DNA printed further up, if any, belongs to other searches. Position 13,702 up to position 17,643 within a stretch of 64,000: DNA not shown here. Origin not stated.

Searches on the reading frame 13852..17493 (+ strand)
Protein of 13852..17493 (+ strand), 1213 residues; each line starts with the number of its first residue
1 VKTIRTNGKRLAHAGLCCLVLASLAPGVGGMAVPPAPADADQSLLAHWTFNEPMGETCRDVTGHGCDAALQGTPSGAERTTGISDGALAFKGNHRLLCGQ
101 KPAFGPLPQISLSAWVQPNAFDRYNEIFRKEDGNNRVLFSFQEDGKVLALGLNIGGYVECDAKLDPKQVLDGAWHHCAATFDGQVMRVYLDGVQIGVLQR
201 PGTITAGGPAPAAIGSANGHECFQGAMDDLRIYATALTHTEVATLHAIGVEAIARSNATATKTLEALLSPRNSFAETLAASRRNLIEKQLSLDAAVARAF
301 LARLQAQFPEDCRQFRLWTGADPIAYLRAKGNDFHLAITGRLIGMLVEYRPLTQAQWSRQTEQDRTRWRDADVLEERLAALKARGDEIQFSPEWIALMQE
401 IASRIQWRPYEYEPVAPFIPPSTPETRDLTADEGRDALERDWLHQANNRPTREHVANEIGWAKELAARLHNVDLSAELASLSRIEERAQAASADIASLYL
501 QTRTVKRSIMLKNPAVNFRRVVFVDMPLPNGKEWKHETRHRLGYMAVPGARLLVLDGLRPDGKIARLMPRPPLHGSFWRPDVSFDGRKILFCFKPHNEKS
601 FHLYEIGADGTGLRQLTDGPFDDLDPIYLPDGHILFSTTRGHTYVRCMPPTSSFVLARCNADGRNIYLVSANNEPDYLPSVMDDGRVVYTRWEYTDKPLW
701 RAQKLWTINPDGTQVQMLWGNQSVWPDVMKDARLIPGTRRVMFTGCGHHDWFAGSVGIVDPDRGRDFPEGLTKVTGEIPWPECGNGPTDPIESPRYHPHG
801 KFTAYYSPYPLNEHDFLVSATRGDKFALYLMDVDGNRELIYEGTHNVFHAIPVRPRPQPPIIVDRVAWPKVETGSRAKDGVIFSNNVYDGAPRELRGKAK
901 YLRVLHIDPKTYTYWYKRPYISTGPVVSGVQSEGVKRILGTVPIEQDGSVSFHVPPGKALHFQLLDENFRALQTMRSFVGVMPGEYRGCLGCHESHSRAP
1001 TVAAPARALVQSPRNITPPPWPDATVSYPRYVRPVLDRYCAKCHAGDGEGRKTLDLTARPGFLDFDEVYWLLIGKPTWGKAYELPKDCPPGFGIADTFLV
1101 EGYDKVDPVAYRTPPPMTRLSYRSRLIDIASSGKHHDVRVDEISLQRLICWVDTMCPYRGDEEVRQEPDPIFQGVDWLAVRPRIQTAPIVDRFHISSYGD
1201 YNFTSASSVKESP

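Call 10: search_protein_families(library=pfam, proteins=[window:13852-17493:+], max_evalue=0.01)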
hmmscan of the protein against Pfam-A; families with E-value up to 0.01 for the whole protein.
window:13852-17493:+ (1213 aa): 3 families
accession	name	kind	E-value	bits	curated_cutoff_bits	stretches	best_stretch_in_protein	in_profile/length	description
PF13385.13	Laminin_G_3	-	3.4e-25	89.4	27.6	1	109-243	18-151/151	Concanavalin A-like lectin/glucanases superfamily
PF18582.6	HZS_alpha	-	7.8e-23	81.3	26.6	1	897-994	1-98/98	Hydrazine synthase alpha subunit middle domain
PF07676.18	PD40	-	0.00067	20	20.9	0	613-641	1-30/38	WD40-like Beta Propeller Repeat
